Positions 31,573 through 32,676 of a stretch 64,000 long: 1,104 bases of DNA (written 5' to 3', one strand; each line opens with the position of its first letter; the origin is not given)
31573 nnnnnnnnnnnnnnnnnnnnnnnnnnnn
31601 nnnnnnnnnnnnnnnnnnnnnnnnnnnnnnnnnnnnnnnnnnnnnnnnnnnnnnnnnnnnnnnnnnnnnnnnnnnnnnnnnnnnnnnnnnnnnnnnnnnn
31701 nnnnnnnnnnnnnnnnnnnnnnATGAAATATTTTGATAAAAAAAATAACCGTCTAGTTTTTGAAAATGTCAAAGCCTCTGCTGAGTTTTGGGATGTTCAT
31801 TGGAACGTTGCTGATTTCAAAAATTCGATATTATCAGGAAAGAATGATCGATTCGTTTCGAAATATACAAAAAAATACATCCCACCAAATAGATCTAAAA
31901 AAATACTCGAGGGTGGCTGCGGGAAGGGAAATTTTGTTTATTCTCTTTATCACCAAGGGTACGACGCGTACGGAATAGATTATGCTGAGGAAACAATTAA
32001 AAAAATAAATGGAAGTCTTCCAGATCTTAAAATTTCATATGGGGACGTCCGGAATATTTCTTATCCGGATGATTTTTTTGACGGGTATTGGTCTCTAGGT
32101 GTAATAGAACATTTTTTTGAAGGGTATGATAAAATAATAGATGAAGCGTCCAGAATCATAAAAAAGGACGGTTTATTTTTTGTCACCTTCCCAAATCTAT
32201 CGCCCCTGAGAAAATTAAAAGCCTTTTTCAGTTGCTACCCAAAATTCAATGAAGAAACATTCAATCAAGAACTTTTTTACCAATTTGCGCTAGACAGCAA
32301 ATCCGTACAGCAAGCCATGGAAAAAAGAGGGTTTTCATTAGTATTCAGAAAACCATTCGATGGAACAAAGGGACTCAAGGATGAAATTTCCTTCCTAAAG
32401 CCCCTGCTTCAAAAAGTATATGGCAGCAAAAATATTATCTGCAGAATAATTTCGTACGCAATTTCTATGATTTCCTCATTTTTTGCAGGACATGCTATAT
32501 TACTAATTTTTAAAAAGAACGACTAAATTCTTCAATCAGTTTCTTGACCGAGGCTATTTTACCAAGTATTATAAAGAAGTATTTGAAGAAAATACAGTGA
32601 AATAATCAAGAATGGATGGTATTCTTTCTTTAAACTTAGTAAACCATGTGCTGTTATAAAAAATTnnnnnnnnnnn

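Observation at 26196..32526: Six translationally coupled glycan genes (serial ATGA overlaps) in a cluster rich in methyltransferases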

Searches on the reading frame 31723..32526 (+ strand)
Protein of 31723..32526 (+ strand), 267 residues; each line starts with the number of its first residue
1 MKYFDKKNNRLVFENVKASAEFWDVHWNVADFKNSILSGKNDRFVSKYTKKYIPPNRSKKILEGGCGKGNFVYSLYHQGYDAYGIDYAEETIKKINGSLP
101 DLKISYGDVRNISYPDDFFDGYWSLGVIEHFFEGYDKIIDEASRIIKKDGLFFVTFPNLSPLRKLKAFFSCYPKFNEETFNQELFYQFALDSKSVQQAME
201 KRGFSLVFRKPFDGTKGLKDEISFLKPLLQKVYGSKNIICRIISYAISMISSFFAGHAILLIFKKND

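Call 4: search_protein_families(library=pfam, proteins=[window:31723-32526:+], max_evalue=0.01)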
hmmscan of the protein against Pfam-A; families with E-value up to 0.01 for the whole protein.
window:31723-32526:+ (267 aa): 8 families
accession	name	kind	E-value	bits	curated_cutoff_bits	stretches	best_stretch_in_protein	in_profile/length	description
PF08241.18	Methyltransf_11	-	6e-15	56.1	21.2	1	62-154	1-95/95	Methyltransferase domain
PF13649.12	Methyltransf_25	-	5.8e-12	46.6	27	1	61-150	1-97/97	Methyltransferase domain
PF13489.12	Methyltransf_23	-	9e-12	45.5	27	1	43-207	7-162/164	Methyltransferase domain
PF13847.12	Methyltransf_31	-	1.1e-09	38.6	27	1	57-164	3-114/145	Methyltransferase domain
PF08242.18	Methyltransf_12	-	5.9e-05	24.2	30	1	62-152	1-98/98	Methyltransferase domain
PF07021.18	MetW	-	0.00045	20.3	21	1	58-159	14-112/193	Methionine biosynthesis protein MetW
PF07757.19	AdoMet_MTase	-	0.0076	16.9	27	0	56-88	60-92/115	Predicted AdoMet-dependent methyltransferase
PF05724.17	TPMT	-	0.0086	16.2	26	0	20-95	3-75/218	Thiopurine S-methyltransferase (TPMT)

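Call 11: search_protein_families(library=ncbifam, proteins=[window:31723-32526:+], max_evalue=0.01)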
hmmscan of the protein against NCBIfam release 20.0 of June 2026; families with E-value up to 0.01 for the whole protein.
window:31723-32526:+ (267 aa): 20 families
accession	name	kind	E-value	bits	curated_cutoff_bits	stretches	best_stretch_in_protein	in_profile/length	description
NF045667.1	MTase_DVU1556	equivalog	8.7e-10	38.4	155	1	56-207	21-163/213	DVU_1556 family methyltransferase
TIGR02072.1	BioC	equivalog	2.6e-08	34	184.95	1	52-219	31-196/244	malonyl-ACP O-methyltransferase BioC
NF040539.1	AST_met_ArsM_2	exception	1.3e-06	28.5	240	1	20-155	19-164/262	putative arsinothricin biosynthesis methyltransferase ArsM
TIGR01983.1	UbiG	equivalog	3.2e-06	26.6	102.95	1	54-158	46-155/228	bifunctional 2-polyprenyl-6-hydroxyphenol methylase/3-demethylubiquinol 3-O-methyltransferase UbiG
NF008686.0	PRK11705.1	equivalog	9.4e-06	24.9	400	1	57-154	167-265/383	cyclopropane fatty acyl phospholipid synthase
NF045825.1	FAmtase_mtf2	equivalog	2.2e-05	23.8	400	1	58-155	59-159/248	fatty-acid O-methyltransferase Mtf2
TIGR01934.1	MenG_MenH_UbiE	subfamily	2.5e-05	23.7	158.35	1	31-204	13-194/223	ubiquinone/menaquinone biosynthesis methyltransferase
NF001243.0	PRK00216.1-4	equivalog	4.8e-05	22.8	235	1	30-175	20-172/237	demethylmenaquinone methyltransferase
TIGR02021.1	BchM-ChlM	equivalog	5e-05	22.8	158.9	1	52-179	47-179/218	magnesium protoporphyrin IX methyltransferase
NF045649.1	2X_seleno_MduS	exception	6.7e-05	22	380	1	26-152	10-145/338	methyltransferase domain-containing selenoprotein MduS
NF001241.0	PRK00216.1-2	equivalog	0.00012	21.8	327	1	23-152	17-145/231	demethylmenaquinone methyltransferase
TIGR02752.1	MenG_heptapren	equivalog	0.00052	19.6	419.85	1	30-153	18-148/231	demethylmenaquinone methyltransferase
NF047649.1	MTase_UXPK_star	exception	0.0022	17.1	460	1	61-154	81-181/283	methyltransferase/UXPK-star double selenoprotein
NF045823.1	PthPhpthDimycoMt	equivalog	0.003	16.8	300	1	59-153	68-165/256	phthiotriol/phenolphthiotriol dimycocerosates methyltransferase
NF007610.0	PRK10258.1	equivalog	0.0039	16.6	342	1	51-155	36-140/251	malonyl-ACP O-methyltransferase BioC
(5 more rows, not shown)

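Call 13: search_solved_structures(query=window:31723-32526:+, max_evalue=0.001)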
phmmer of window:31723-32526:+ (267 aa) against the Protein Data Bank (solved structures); distinct sequences matched with E-value up to 0.001: 13.
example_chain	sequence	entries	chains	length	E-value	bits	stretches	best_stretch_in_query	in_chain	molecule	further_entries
3l8d_A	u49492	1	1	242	1.2e-10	44.8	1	18-165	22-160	Methyltransferase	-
1ve3_A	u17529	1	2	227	3.4e-09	40.1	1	57-166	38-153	hypothetical protein PH0226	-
2p8j_A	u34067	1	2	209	2.4e-07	34.1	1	53-158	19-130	S-adenosylmethionine-dependent methyltransferase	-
3dli_A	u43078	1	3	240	3.7e-06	30.2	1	44-166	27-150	methyltransferase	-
3cc8_A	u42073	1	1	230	1.3e-05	28.4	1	48-172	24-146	Putative methyltransferase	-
6uv6_A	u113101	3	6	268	1.6e-05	28.1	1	42-164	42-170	D-glucose O-methyltransferase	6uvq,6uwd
5wp5_A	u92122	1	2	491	1.8e-05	27.9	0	50-111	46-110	Phosphomethylethanolamine N-methyltransferase 2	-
3ccf_A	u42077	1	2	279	4.1e-05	26.7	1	51-213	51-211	Cyclopropane-fatty-acyl-phospholipid synthase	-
1wzn_A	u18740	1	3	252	6.5e-05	26.1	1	56-157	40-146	SAM-dependent methyltransferase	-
5wp4_A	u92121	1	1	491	8.1e-05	25.8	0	51-111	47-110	Phosphoethanolamine N-methyltransferase 1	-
2avn_A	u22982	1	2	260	0.00012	25.2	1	43-159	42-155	ubiquinone/menaquinone biosynthesis methyltransferase-related protein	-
1xxl_A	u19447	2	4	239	0.0005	23.2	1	59-155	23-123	YcgJ protein | ycgJ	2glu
3ege_A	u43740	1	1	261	0.00077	22.6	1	59-157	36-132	Putative methyltransferase from antibiotic biosynthesis pathway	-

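Call 47: find_homologous_proteins(query=window:31723-32526:+, max_evalue=1e-10)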
Query window:31723-32526:+ (267 aa): 1823 proteins with E <= 1e-10 among 2197 candidates; the best 120 are listed.
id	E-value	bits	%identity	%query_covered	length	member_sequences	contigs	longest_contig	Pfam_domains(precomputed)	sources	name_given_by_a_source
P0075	6.5e-177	605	100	100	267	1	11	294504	PF13847.13,PF13489.13,PF13649.13,PF08241.19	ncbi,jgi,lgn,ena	-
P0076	1.7e-116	407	67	100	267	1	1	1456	PF13847.13,PF13489.13,PF13649.13,PF08241.19,PF08242.19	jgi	jgi:ubiquinone/menaquinone biosynthesis C-methylase UbiE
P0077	3.0e-108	380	63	100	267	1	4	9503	PF13847.13,PF13489.13,PF13649.13,PF08241.19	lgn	-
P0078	2.8e-107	377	63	100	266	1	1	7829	PF13847.13,PF13489.13,PF03848.21,PF13649.13,PF08241.19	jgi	jgi:ubiquinone/menaquinone biosynthesis C-methylase UbiE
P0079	1.2e-104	368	61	100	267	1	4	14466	PF13847.13,PF13489.13,PF13649.13,PF08241.19,PF08242.19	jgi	jgi:ubiquinone/menaquinone biosynthesis C-methylase UbiE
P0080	6.4e-104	366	62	100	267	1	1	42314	PF13847.13,PF13489.13,PF13649.13,PF08241.19,PF08242.19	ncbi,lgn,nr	ncbi:MAG: methyltransferase domain-containing protein [Candidatus Moranbacteria bacterium]|nr:methyl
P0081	1.2e-101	358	60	100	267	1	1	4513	PF13847.13,PF13489.13,PF13649.13,PF08241.19,PF08242.19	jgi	jgi:SAM-dependent methyltransferase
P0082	8.3e-101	355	60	100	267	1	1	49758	PF13847.13,PF13489.13,PF13649.13,PF08241.19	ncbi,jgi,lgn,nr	ncbi:MAG: methyltransferase domain-containing protein [Candidatus Moranbacteria bacterium]|jgi:2-pol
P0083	2.0e-99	351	58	100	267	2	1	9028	PF13847.13,PF13489.13,PF13649.13,PF08241.19,PF08242.19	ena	-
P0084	2.2e-99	351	58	100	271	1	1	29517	PF13847.13,PF13489.13,PF03848.21,PF13649.13,PF08241.19,PF08242.19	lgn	-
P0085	2.5e-99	350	60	100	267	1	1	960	PF13847.13,PF13489.13,PF13649.13,PF08241.19,PF08242.19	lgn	-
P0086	4.6e-99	350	59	100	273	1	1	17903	PF13847.13,PF13489.13,PF13649.13,PF08241.19,PF08242.19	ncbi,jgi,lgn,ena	-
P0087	1.3e-98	348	57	100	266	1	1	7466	PF13847.13,PF13489.13,PF13649.13,PF08241.19,PF08242.19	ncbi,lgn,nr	ncbi:MAG: class I SAM-dependent methyltransferase [Candidatus Moranbacteria bacterium]|nr:class I SA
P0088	2.6e-98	347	57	99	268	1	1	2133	PF13847.13,PF13489.13,PF13649.13,PF08241.19,PF08242.19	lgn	-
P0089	4.7e-98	346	59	100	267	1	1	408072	PF13847.13,PF13489.13,PF13649.13,PF08241.19,PF08242.19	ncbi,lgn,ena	-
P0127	1.9e-89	318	54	100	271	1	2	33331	PF13847.13,PF13489.13,PF13649.13,PF08241.19,PF08242.19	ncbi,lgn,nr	ncbi:class I SAM-dependent methyltransferase [Candidatus Falkowbacteria bacterium]|nr:class I SAM-de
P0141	3.4e-87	311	54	99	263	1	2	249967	PF13847.13,PF13489.13,PF02353.27,PF13649.13,PF08241.19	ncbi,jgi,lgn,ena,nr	ncbi:class I SAM-dependent methyltransferase [Patescibacteria group bacterium]|nr:class I SAM-depend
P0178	2.8e-84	301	49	100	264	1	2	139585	PF13847.13,PF13489.13,PF13649.13,PF08241.19,PF08242.19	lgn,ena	-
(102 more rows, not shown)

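Call 48: find_encoding_contigs(protein=P0141, flank=8000, max_places=1)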
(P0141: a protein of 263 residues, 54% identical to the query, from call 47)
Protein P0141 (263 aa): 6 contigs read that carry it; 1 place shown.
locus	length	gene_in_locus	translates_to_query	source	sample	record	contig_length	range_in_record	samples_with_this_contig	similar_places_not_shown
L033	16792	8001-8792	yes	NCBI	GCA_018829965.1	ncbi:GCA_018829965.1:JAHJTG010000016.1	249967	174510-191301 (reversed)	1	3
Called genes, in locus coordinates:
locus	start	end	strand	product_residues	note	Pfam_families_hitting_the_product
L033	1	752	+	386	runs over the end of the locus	PF00155:Aminotran_1_2, PF01053:Cys_Met_Meta_PP (weak), PF01041:DegT_DnrJ_EryC1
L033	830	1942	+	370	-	PF00155:Aminotran_1_2, PF01041:DegT_DnrJ_EryC1, PF01212:Beta_elim_lyase, PF00266:Aminotran_5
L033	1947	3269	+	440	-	PF00266:Aminotran_5 (weak), PF01041:DegT_DnrJ_EryC1, PF00155:Aminotran_1_2 (weak), PF01053:Cys_Met_Meta_PP, PF01212:Beta_elim_lyase (weak)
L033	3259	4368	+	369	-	PF00535:Glycos_transf_2, PF13641:Glyco_tranf_2_3 (weak)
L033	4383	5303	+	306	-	PF00106:adh_short (faint), PF01073:3Beta_HSD, PF01370:Epimerase, PF02719:Polysacc_synt_2, PF04321:RmlD_sub_bind, PF05368:NmrA (weak), PF13460:NAD_binding_10, PF16363:GDP_Man_Dehyd, +1 more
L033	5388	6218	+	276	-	PF02826:2-Hacid_dh_C (weak), PF03721:UDPG_MGDP_dh_N, PF00984:UDPG_MGDP_dh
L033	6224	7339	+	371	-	PF13439:Glyco_transf_4, PF20706:GT4-conflict (weak), PF00534:Glycos_transf_1, PF13692:Glyco_trans_1_4, PF13524:Glyco_trans_1_2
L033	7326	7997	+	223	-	PF13489:Methyltransf_23, PF07021:MetW (faint), PF08241:Methyltransf_11 (weak)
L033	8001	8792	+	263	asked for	PF02353:CMAS (weak), PF13489:Methyltransf_23, PF08241:Methyltransf_11, PF13847:Methyltransf_31, PF13649:Methyltransf_25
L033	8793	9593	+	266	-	PF08241:Methyltransf_11 (weak)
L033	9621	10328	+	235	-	PF13489:Methyltransf_23, PF13847:Methyltransf_31, PF08241:Methyltransf_11, PF08242:Methyltransf_12 (weak), PF13649:Methyltransf_25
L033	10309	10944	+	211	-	PF02353:CMAS, PF05175:MTS, PF05401:NodS, PF13489:Methyltransf_23, PF00398:RrnaAD, PF06325:PrmA, PF07021:MetW, PF13847:Methyltransf_31, +6 more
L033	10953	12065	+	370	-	PF00534:Glycos_transf_1, PF13692:Glyco_trans_1_4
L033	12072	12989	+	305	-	PF13489:Methyltransf_23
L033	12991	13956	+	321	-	PF13489:Methyltransf_23, PF08241:Methyltransf_11 (faint), PF08242:Methyltransf_12, PF13649:Methyltransf_25 (weak), PF13847:Methyltransf_31 (weak)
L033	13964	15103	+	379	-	PF13439:Glyco_transf_4, PF00534:Glycos_transf_1, PF13692:Glyco_trans_1_4, PF13524:Glyco_trans_1_2 (weak)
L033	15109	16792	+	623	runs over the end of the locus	PF13537:GATase_7, PF13522:GATase_6 (weak), PF00733:Asn_synthase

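Call 49: find_encoding_contigs(protein=P0127, flank=8000, max_places=1)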
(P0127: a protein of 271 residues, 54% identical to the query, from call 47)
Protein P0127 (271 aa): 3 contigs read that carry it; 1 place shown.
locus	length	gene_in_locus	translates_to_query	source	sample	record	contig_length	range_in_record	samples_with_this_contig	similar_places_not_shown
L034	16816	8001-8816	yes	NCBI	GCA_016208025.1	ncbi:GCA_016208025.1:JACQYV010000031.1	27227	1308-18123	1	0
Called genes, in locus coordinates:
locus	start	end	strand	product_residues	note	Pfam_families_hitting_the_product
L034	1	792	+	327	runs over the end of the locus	PF00106:adh_short (faint), PF01073:3Beta_HSD, PF01370:Epimerase, PF02719:Polysacc_synt_2, PF16363:GDP_Man_Dehyd, PF07993:NAD_binding_4, PF02719:Polysacc_synt_2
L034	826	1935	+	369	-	PF13439:Glyco_transf_4, PF13579:Glyco_trans_4_4 (weak), PF20706:GT4-conflict, PF00534:Glycos_transf_1, PF13692:Glyco_trans_1_4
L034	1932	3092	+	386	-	PF13439:Glyco_transf_4, PF13579:Glyco_trans_4_4 (weak), PF00534:Glycos_transf_1, PF13692:Glyco_trans_1_4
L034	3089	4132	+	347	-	PF04055:Radical_SAM, PF13186:SPASM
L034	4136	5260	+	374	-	PF13439:Glyco_transf_4, PF13579:Glyco_trans_4_4, PF20706:GT4-conflict, PF00534:Glycos_transf_1, PF13692:Glyco_trans_1_4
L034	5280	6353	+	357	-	PF00534:Glycos_transf_1, PF13692:Glyco_trans_1_4, PF13524:Glyco_trans_1_2 (weak)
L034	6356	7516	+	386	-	PF13439:Glyco_transf_4 (weak), PF00534:Glycos_transf_1, PF13692:Glyco_trans_1_4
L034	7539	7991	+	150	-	PF25084:LbH_EIF2B (faint), PF25087:GMPPB_C (faint), PF00132:Hexapep, PF14602:Hexapep_2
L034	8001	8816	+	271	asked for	PF13489:Methyltransf_23, PF13847:Methyltransf_31, PF08241:Methyltransf_11, PF08242:Methyltransf_12 (weak), PF13649:Methyltransf_25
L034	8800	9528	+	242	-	PF01522:Polysacc_deac_1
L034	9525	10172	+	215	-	PF08241:Methyltransf_11, PF13649:Methyltransf_25 (weak), PF13847:Methyltransf_31 (weak)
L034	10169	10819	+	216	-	PF07714:PK_Tyr_Ser-Thr (faint)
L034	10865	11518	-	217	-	PF13489:Methyltransf_23, PF07021:MetW, PF08241:Methyltransf_11, PF08242:Methyltransf_12, PF13649:Methyltransf_25 (weak), PF13847:Methyltransf_31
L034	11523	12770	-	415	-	PF01943:Polysacc_synt, PF13440:Polysacc_synt_3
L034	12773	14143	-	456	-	PF13727:CoA_binding_3, PF02397:Bac_transf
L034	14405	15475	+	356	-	PF13177:DNA_pol3_delta2, PF00004:AAA (faint)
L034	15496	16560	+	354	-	PF25852:DUF6242_C (faint), PF14870:PSII_BNR (faint), PF15902:Sortilin-Vps10 (weak)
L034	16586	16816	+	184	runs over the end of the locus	PF01765:RRF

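Call 50: find_encoding_contigs(protein=P0178, flank=8000, max_places=1)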
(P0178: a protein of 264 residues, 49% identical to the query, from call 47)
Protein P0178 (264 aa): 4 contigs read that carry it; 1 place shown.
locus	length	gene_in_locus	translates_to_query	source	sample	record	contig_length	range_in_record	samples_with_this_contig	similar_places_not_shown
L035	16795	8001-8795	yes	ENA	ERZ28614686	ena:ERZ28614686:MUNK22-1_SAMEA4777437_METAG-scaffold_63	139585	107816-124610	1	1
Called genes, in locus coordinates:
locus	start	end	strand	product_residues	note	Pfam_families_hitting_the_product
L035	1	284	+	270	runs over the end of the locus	PF00535:Glycos_transf_2, PF10111:Glyco_tranf_2_2, PF13641:Glyco_tranf_2_3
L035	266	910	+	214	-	PF05175:MTS, PF13489:Methyltransf_23, PF05401:NodS, PF06325:PrmA (weak), PF13847:Methyltransf_31, PF08241:Methyltransf_11, PF08242:Methyltransf_12, PF13649:Methyltransf_25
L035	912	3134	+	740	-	-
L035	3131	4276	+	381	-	PF13439:Glyco_transf_4, PF20706:GT4-conflict (weak), PF00534:Glycos_transf_1, PF13692:Glyco_trans_1_4, PF13524:Glyco_trans_1_2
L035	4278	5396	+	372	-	PF13439:Glyco_transf_4 (weak), PF13579:Glyco_trans_4_4, PF00534:Glycos_transf_1, PF13692:Glyco_trans_1_4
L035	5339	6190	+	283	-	PF13506:Glyco_transf_21 (weak), PF00535:Glycos_transf_2, PF10111:Glyco_tranf_2_2, PF13641:Glyco_tranf_2_3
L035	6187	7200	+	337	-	PF00534:Glycos_transf_1, PF13692:Glyco_trans_1_4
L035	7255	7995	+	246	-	PF05148:Methyltransf_8 (weak), PF13489:Methyltransf_23, PF08241:Methyltransf_11, PF08242:Methyltransf_12 (faint), PF13649:Methyltransf_25 (faint), PF13847:Methyltransf_31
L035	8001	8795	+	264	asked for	PF13489:Methyltransf_23, PF13847:Methyltransf_31, PF08241:Methyltransf_11, PF08242:Methyltransf_12 (weak), PF13649:Methyltransf_25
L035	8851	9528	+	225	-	PF05219:DREV (weak), PF13489:Methyltransf_23, PF06325:PrmA, PF07021:MetW, PF13847:Methyltransf_31, PF08241:Methyltransf_11, PF08242:Methyltransf_12, PF13649:Methyltransf_25, +2 more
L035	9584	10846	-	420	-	PF01943:Polysacc_synt (weak)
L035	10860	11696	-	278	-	PF01370:Epimerase, PF16363:GDP_Man_Dehyd (weak)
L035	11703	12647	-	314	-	PF00535:Glycos_transf_2, PF13641:Glyco_tranf_2_3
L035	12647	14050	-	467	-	PF13727:CoA_binding_3 (weak), PF17836:PglD_N (faint), PF01073:3Beta_HSD, PF01370:Epimerase, PF02719:Polysacc_synt_2, PF04321:RmlD_sub_bind, PF07993:NAD_binding_4 (weak), PF16363:GDP_Man_Dehyd, +1 more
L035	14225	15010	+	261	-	PF08003:Methyltransf_9 (weak), PF08242:Methyltransf_12 (faint), PF13489:Methyltransf_23, PF08241:Methyltransf_11 (weak), PF13649:Methyltransf_25 (weak)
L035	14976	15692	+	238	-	-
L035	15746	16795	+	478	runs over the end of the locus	PF02366:PMT, PF13231:PMT_2 (weak)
